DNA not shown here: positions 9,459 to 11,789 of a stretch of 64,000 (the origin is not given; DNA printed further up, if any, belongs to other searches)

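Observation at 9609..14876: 676-aa protein I could not assign, in an operon with a Wzt that carries a glycan-binding-type C-terminal domain; candidate chain-length/terminator module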

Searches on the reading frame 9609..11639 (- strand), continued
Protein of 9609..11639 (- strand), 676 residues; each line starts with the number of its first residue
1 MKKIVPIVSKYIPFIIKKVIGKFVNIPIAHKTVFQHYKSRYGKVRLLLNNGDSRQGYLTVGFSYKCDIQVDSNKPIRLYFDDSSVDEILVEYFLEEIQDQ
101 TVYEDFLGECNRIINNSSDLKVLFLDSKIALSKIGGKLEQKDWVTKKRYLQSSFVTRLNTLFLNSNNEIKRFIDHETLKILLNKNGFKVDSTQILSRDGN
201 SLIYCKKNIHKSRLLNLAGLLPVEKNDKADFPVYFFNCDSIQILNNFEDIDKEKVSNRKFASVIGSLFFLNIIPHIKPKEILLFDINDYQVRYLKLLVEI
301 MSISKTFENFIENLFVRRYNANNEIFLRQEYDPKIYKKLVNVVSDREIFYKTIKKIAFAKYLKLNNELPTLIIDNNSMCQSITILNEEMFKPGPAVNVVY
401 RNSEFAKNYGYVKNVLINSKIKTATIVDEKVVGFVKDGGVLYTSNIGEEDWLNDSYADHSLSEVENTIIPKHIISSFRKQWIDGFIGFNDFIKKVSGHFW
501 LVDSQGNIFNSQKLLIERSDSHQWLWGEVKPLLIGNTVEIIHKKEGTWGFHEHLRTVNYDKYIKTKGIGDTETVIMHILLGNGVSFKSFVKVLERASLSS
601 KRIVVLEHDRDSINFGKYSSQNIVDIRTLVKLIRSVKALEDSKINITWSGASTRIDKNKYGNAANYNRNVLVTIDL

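Call 26: find_encoding_contigs(protein=P0004, flank=10000, max_places=1)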
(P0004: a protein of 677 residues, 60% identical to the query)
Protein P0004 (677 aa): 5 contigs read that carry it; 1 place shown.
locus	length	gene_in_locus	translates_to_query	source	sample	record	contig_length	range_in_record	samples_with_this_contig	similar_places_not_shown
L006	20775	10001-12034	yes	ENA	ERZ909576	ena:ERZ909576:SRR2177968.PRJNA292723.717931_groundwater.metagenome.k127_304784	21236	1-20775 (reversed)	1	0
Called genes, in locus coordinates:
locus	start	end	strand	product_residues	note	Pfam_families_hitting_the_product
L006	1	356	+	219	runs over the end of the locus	PF13489:Methyltransf_23, PF07021:MetW, PF13847:Methyltransf_31, PF08241:Methyltransf_11, PF08242:Methyltransf_12, PF13649:Methyltransf_25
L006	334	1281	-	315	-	PF00535:Glycos_transf_2, PF10111:Glyco_tranf_2_2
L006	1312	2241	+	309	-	-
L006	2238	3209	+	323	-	-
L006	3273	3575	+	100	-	-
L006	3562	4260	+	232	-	PF05891:Methyltransf_PK (weak), PF13489:Methyltransf_23, PF01209:Ubie_methyltran (weak), PF08003:Methyltransf_9 (weak), PF13847:Methyltransf_31, PF08241:Methyltransf_11, PF08242:Methyltransf_12, PF13649:Methyltransf_25, +1 more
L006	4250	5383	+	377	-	PF20706:GT4-conflict (weak), PF00534:Glycos_transf_1, PF13692:Glyco_trans_1_4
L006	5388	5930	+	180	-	PF00132:Hexapep (faint), PF14602:Hexapep_2 (faint)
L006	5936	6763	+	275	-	PF01061:ABC2_membrane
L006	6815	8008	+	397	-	PF00005:ABC_tran, PF14524:Wzt_C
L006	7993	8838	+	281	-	PF05050:Methyltransf_21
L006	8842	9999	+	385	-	PF09587:PGA_cap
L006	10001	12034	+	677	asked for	-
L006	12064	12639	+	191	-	PF08241:Methyltransf_11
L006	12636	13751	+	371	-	PF13524:Glyco_trans_1_2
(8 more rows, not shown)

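Call 30: predict_structure(alignment_id=A2)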
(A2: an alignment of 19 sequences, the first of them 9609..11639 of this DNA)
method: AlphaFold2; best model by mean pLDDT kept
length: 676 residues; sequences in the alignment: 19
mean_pLDDT: 85.3   pTM: 0.77
mean pLDDT of the five models: 85.3, 83.6, 83.1, 82.9, 80.5
residues with pLDDT >= 90: 300; 70-90: 290; 50-70: 74; < 50: 12
segments of 3 or more residues with pLDDT < 50: 137-145
pLDDT, mean of each block of 10 residues (from residue 1): 60 75 72 86 91 89 88 83 93 81 85 92 88 58 47 66 56 83 89 81 92 79 73 91 82 90 94 95 95 97 97 97 95 97 95 96 92 90 91 91 95 96 93 92 83 82 83 85 89 84 87 80 82 92 91 92 79 94 92 92 92 69 85 90 86 66 68 93
secondary structure, 60 per line:
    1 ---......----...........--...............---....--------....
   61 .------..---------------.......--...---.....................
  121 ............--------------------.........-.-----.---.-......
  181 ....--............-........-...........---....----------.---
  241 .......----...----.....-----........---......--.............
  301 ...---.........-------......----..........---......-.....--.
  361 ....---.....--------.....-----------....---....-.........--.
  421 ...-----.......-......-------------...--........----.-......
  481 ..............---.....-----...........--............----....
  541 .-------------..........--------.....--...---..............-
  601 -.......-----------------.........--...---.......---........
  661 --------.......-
elements in order: H4-9 H14-24 H27-41 E45-48 E57-61 E85-91 H100-113 E114-126 H127-132 H153-161 H175-184 E187-195 E200-207 H209-219 H241-247 E259-263 H269-276 E280-285 H288-303 H307-315 H323-328 H333-342 H346-351 H353-357 E360-364 E368-372 E381-385 E397-400 H404-407 H409-417 E420-423 H429-435 E437-442 H461-468 H475-494 E498-502 E508-510 H511-518 H521-532 E537-541 E555-558 H559-564 E573-577 H586-599 E602-608 H626-634 E643-649 H653-660 E669-675

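Call 33: fold_search(model_id=the predicted structure, library=pdb)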
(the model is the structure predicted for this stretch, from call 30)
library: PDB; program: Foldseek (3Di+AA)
matches with E <= 10: 1518; with E <= 0.001: 87
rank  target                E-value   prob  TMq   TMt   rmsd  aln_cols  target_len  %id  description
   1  3sm3                  3.4e-05  1.00  0.17  0.46   8.4       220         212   17  Crystal Structure of SAM-dependent methyltransferases Q8PUK2_METMA from Methanosarcina mazei. Northeast Structural Genom (released 2011-07-20)
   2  5wp5_B                4.5e-05  1.00  0.17  0.24  15.7       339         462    9  Arabidopsis thaliana phosphoethanolamine N-methyltransferase 2 (AtPMT2) in complex with SAH (released 2017-11-15)
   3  5wp4                  6.3e-05  1.00  0.14  0.20  16.7       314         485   12  Arabidopsis thaliana phosphoethanolamine N-methyltransferase 1 (AtPMT1, XIOPTL) in complex with SAH and phosphocholine (released 2017-11-15)
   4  8big_G                7.1e-05  1.00  0.15  0.30   7.8       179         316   14  O-Methyltransferase Plu4895 in complex with SAH (released 2023-03-08)
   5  6ulo_A                8.4e-05  1.00  0.18  0.36  14.2       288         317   13  Structure of an N-terminally truncated uncharacterized protein from Leptospira interrogans serogroup Icterohaemorrhagi (released 2019-10-16)
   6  6uv6_C                1.0e-04  1.00  0.16  0.38  10.2       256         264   11  AtmM with bound rebeccamycin analogue (released 2020-11-25)
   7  5wp5_A                1.0e-04  1.00  0.17  0.24  15.0       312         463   10  Arabidopsis thaliana phosphoethanolamine N-methyltransferase 2 (AtPMT2) in complex with SAH (released 2017-11-15)
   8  8bir_A                1.1e-04  1.00  0.16  0.31   7.4       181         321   16  O-Methyltransferase Plu4895 in complex with SAH and AQ-256 (released 2023-03-08)
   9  6uv6_A                1.2e-04  1.00  0.16  0.37  10.3       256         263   12  AtmM with bound rebeccamycin analogue (released 2020-11-25)
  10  6uvq_A                1.2e-04  1.00  0.16  0.38  10.5       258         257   12  Crystal structure of Apo AtmM (released 2020-11-25)
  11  4obw_B                1.2e-04  1.00  0.16  0.40   9.8       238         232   12  crystal structure of yeast Coq5 in the SAM bound form (released 2014-08-06)
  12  4obw_A                1.2e-04  1.00  0.15  0.40   8.5       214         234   14  crystal structure of yeast Coq5 in the SAM bound form (released 2014-08-06)
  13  7nbq_B                1.3e-04  0.97  0.12  0.26  18.7       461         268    8  Co-crystal structure of Human Nicotinamide N-methyltransferase (NNMT) with the tricyclic inhibitor (4) (released 2021-03-17)
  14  4obw_C                1.3e-04  1.00  0.15  0.39   9.1       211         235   14  crystal structure of yeast Coq5 in the SAM bound form (released 2014-08-06)
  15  3l8d                  1.6e-04  1.00  0.17  0.48   8.0       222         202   14  Crystal structure of methyltransferase from Bacillus Thuringiensis (released 2010-01-12)
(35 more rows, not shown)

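Call 34: find_related_loci(query=A2, collection=genome_contigs, flank=10000)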
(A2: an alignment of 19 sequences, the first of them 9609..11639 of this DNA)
Query A2 (676 aa) in genome_contigs; peptide patterns used: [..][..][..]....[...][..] (x = any residue, [..] = any of these).
23 stretches matched a pattern; 1 encode a relative of the query (tblastn E <= 1e-3); 1 distinct loci.
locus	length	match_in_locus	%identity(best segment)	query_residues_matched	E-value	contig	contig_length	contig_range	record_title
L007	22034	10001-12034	38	1-676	3e-133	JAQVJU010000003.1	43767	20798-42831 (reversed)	MAG: Candidatus Paceibacterota bacterium isolate STE_70 NODE_1512_length_43767_cov_56.201329_Sandtown_E, whole genome sh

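Call 38: search_protein_families(library=pfam, proteins=[L007:4577-5344:+, L007:5412-6494:+, L007:6498-7808:+, L007:7828-8739:+, L007:8775-9977:+, L007:12080-12745:+, L007:12742-14061:+, L007:14071-15204:+, L007:15214-16287:+, L007:16220-16951:+], max_evalue=0.001)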
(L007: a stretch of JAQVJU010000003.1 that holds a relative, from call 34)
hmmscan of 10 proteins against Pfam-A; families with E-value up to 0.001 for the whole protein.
L007:4577-5344:+ (255 aa): 1 family
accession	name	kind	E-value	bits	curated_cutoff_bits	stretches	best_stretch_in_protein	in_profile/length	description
PF08843.17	AbiEii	-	2.8e-30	106.5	22.5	1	34-227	6-212/238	Nucleotidyl transferase AbiEii toxin, Type IV TA system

L007:5412-6494:+ (360 aa): 2 families
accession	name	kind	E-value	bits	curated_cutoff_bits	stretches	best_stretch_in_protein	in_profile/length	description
PF02350.25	Epimerase_2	-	1.9e-121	405.6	30.6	1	23-356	3-347/347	UDP-N-acetylglucosamine 2-epimerase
PF13439.12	Glyco_transf_4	-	0.00054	20.5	28.5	0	76-170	62-165/170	Glycosyltransferase Family 4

L007:6498-7808:+ (436 aa): 3 families
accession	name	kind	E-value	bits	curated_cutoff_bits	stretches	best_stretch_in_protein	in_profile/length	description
PF01943.22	Polysacc_synt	-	4e-15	56.4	28.2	1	13-258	5-250/274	Polysaccharide biosynthesis protein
PF13440.11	Polysacc_synt_3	-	1.7e-11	44.3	23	1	33-327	1-292/293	Polysaccharide biosynthesis protein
PF03023.19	MurJ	-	1.3e-07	31.1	27.4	1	74-422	44-416/451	Lipid II flippase MurJ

L007:7828-8739:+ (303 aa): 1 family
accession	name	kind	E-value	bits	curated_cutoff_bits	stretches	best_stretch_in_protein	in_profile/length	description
PF05050.19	Methyltransf_21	-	2.3e-16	60.8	22.7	1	113-248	1-148/173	Methyltransferase FkbM domain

L007:8775-9977:+ (400 aa): 1 family
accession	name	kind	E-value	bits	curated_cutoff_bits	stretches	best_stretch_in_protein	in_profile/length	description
PF09587.15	PGA_cap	-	1.5e-49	169.2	27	1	29-237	30-253/255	Bacterial capsule synthesis protein PGA_cap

L007:12080-12745:+ (221 aa): 11 families
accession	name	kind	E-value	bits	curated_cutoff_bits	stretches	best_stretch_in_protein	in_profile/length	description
PF13847.12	Methyltransf_31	-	5.9e-19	68.6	27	1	25-144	2-114/145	Methyltransferase domain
PF13489.12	Methyltransf_23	-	1.7e-17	64.1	27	1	17-190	13-162/164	Methyltransferase domain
PF08241.18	Methyltransf_11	-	1.3e-16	61.5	21.2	1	31-129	1-95/95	Methyltransferase domain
PF13649.12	Methyltransf_25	-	7.3e-13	49.5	27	1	31-125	2-97/97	Methyltransferase domain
PF08242.18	Methyltransf_12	-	7.8e-12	46.2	30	1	31-127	1-98/98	Methyltransferase domain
PF07021.18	MetW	-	5.6e-10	39.6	21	1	22-190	9-163/193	Methionine biosynthesis protein MetW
PF01209.24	Ubie_methyltran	-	1.7e-09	37.8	20.1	1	24-128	45-150/233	ubiE/COQ5 methyltransferase family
PF02353.26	CMAS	-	9.5e-07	28.8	27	1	22-131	58-166/273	Mycolic acid cyclopropane synthetase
PF12847.13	Methyltransf_18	-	1.4e-05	25.6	27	1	15-108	3-96/151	Methyltransferase domain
PF08003.17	Methyltransf_9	-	0.00012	21.6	23.8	1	16-130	106-218/315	Protein of unknown function (DUF1698)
PF06325.19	PrmA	-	0.00015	21.9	22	1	23-129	158-258/296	Ribosomal protein L11 methyltransferase (PrmA)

L007:12742-14061:+ (439 aa): 5 families
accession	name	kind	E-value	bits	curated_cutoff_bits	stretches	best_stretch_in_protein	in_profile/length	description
PF03721.20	UDPG_MGDP_dh_N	-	2.1e-67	226.8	27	1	12-190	2-187/187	UDP-glucose/GDP-mannose dehydrogenase family, NAD binding domain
PF00984.24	UDPG_MGDP_dh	-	1.8e-36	124.6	25.4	1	204-296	1-93/94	UDP-glucose/GDP-mannose dehydrogenase family, central domain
PF03720.21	UDPG_MGDP_dh_C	-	1.6e-34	118.8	30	1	319-423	1-103/103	UDP-glucose/GDP-mannose dehydrogenase family, UDP binding domain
PF03807.23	F420_oxidored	-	1.1e-06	29.5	21.6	0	13-93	2-68/94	NADP oxidoreductase coenzyme F420-dependent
PF01210.29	NAD_Gly3P_dh_N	-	0.00016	22.1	23.1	0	13-98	2-83/158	NAD-dependent glycerol-3-phosphate dehydrogenase N-terminus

L007:14071-15204:+ (377 aa): 4 families
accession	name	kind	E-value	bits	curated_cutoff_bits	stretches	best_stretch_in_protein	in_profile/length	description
PF00534.26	Glycos_transf_1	-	1.1e-34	119.9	26.4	1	199-343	10-158/172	Glycosyl transferases group 1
PF13692.12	Glyco_trans_1_4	-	3.4e-27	95.9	27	1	206-340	3-139/142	Glycosyl transferases group 1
PF20706.3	GT4-conflict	-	1.9e-08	34.2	26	1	197-317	190-321/385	Family 4 Glycosyltransferase in conflict systems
PF13439.12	Glyco_transf_4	-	0.00016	22.2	28.5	1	64-180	47-169/170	Glycosyltransferase Family 4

L007:15214-16287:+ (357 aa): 1 family
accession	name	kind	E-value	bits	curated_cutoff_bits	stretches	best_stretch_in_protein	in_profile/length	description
PF01501.26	Glyco_transf_8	-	0.00064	19.8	24.3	1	8-119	5-120/253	Glycosyl transferase family 8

L007:16220-16951:+ (243 aa): 3 families
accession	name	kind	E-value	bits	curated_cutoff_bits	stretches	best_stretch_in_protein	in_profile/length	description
PF00483.29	NTP_transferase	-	3.9e-55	187.5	21.2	1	2-239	1-243/245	Nucleotidyl transferase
PF12804.13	NTP_transf_3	-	2.3e-09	38.1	27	1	3-130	1-112/160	MobA-like NTP transferase domain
PF01128.25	IspD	-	8.8e-06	26.1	27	1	4-97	4-85/221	2-C-methyl-D-erythritol 4-phosphate cytidylyltransferase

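Call 39: search_solved_structures(query=A2, max_evalue=10, show_alignments=3)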
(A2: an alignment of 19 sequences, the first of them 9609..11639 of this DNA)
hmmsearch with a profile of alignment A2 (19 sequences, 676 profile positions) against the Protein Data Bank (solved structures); distinct sequences matched with E-value up to 10: 6.
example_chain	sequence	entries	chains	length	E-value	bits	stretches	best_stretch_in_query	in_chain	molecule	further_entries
1ve3_A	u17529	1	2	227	6.7e-05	24.7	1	63-193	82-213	hypothetical protein PH0226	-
3sm3_A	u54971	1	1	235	0.035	15.7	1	66-139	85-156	SAM-dependent methyltransferases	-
1vlm_A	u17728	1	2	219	0.12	14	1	76-164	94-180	SAM-dependent methyltransferase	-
3i9f_A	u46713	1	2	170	0.57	11.7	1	67-122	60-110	Putative type 11 methyltransferase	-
3mgg_A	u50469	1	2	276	0.62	11.6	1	66-126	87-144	Methyltransferase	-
8a2g_A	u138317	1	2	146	1.3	10.5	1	394-472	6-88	2A2 protein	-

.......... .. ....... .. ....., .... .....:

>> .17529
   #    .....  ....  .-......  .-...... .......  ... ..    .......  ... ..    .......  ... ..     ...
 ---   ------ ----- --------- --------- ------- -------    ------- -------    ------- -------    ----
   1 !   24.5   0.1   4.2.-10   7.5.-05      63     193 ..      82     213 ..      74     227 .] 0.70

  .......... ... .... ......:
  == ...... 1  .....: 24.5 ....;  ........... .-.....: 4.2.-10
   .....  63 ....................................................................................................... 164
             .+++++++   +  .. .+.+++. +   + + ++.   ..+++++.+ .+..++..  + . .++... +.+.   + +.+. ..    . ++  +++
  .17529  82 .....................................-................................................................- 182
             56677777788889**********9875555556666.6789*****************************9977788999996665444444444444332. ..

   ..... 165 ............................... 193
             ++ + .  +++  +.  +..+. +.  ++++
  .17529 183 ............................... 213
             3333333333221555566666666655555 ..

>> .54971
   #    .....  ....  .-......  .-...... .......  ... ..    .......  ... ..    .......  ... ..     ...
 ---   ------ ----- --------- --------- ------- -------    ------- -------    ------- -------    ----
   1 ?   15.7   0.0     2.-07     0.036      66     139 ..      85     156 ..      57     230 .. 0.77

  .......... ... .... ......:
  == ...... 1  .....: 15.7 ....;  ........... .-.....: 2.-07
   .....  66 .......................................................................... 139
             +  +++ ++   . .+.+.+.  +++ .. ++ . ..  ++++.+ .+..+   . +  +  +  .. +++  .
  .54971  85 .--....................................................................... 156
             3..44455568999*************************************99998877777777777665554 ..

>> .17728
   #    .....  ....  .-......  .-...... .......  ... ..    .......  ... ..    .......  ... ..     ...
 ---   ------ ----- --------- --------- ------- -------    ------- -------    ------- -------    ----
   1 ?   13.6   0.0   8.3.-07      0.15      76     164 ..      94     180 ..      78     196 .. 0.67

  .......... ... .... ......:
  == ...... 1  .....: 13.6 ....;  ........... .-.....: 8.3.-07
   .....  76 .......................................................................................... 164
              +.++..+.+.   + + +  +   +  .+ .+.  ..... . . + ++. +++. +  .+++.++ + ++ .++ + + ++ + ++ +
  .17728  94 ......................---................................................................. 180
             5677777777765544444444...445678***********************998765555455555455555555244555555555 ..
